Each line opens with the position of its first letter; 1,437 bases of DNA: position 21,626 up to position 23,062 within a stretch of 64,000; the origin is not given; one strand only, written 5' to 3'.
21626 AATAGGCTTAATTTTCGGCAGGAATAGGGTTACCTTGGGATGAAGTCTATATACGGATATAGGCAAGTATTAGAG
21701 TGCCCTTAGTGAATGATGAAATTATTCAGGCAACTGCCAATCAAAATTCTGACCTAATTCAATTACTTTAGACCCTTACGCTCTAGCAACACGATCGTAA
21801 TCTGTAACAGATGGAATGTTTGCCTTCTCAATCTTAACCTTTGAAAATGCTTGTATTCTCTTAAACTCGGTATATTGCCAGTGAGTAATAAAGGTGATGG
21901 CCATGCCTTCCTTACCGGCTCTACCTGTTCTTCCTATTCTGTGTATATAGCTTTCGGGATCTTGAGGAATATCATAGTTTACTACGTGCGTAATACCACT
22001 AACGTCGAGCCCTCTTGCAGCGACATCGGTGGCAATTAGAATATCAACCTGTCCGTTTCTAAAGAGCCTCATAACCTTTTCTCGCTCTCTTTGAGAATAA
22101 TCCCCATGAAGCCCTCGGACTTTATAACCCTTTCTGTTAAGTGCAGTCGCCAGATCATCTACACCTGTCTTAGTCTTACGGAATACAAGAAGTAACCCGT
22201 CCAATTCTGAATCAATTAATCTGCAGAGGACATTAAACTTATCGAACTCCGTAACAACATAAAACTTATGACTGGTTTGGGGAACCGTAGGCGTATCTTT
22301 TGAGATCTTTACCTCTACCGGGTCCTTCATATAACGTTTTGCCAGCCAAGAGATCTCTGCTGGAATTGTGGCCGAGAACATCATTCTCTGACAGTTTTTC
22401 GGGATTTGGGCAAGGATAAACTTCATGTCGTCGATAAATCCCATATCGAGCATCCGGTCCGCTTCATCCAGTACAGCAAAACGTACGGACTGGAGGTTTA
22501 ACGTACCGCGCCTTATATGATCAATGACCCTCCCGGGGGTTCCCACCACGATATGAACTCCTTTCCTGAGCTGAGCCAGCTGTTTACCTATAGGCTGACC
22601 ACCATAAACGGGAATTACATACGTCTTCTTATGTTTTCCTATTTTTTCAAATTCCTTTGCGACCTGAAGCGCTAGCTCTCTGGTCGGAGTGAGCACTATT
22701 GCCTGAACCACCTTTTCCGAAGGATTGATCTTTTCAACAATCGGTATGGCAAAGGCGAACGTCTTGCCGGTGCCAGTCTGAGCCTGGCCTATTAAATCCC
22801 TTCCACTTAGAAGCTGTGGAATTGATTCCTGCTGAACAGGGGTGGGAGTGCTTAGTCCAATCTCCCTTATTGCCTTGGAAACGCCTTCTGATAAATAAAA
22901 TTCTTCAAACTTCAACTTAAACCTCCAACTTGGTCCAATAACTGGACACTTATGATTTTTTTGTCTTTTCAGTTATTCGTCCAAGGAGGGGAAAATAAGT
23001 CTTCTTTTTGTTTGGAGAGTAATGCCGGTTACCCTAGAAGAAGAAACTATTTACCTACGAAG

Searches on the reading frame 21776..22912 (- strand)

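Call 44: search_protein_families(library=ncbifam, proteins=[window:21776-22912:-], max_evalue=0.00001)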
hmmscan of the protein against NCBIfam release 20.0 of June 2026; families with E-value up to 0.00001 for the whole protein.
window:21776-22912:- (378 aa): 36 families (the best 25 are shown)
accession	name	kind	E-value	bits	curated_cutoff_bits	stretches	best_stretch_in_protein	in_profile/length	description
NF053631.1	RNA_helic_CshA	equivalog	2.9e-156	520.7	646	1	2-371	1-370/434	degradosome RNA helicase CshA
NF008744.0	PRK11776.1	equivalog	1.6e-121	406.1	524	1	2-371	6-375/460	ATP-dependent RNA helicase DbpA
NF008642.0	PRK11634.1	equivalog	2.6e-114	382.9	989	1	2-369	8-376/628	DEAD/DEAH family ATP-dependent RNA helicase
NF053636.1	DDHlcsCsdAPsy1082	equivalog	3.1e-102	342.7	890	1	2-366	5-371/512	DEAD/DEAH box helicase CsdA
NF053710.1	RNA_heli_RhlE2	exception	1.1e-97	327.9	925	1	3-364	4-375/635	RNA helicase RhlE2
NF053711.1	RNA_heli_RhlE1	exception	1.8e-97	326.9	750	1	2-374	3-380/434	RNA helicase RhlE1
NF003419.0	PRK04837.1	equivalog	3.4e-96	322.6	588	1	1-361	10-379/424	ATP-dependent RNA helicase RhlB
NF007882.0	PRK10590.1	equivalog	1e-95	321.4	743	1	2-367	3-374/456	ATP-dependent RNA helicase RhlE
NF008394.0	PRK11192.1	equivalog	2.2e-91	306.9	507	1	1-364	4-373/441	ATP-dependent RNA helicase SrmB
NF002340.1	PRK01297.1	equivalog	1.9e-89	300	564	1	1-344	2-355/372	ATP-dependent RNA helicase RhlB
NF003390.0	PRK04537.1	equivalog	1.1e-85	288.8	732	1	2-365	11-384/572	ATP-dependent RNA helicase RhlB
NF010337.0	PRK13766.1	equivalog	8.3e-20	70.5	610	2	224-344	348-479/781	Hef nuclease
TIGR01389.1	recQ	equivalog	2e-19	69.5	640.2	1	19-344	10-330/591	DNA helicase RecQ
TIGR00614.1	recQ_fam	subfamily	5.3e-17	61.8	219.8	1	228-354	215-342/470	RecQ family ATP-dependent DNA helicase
NF008279.0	PRK11057.1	equivalog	3.1e-15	55.6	1015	1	196-342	199-340/608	ATP-dependent DNA helicase RecQ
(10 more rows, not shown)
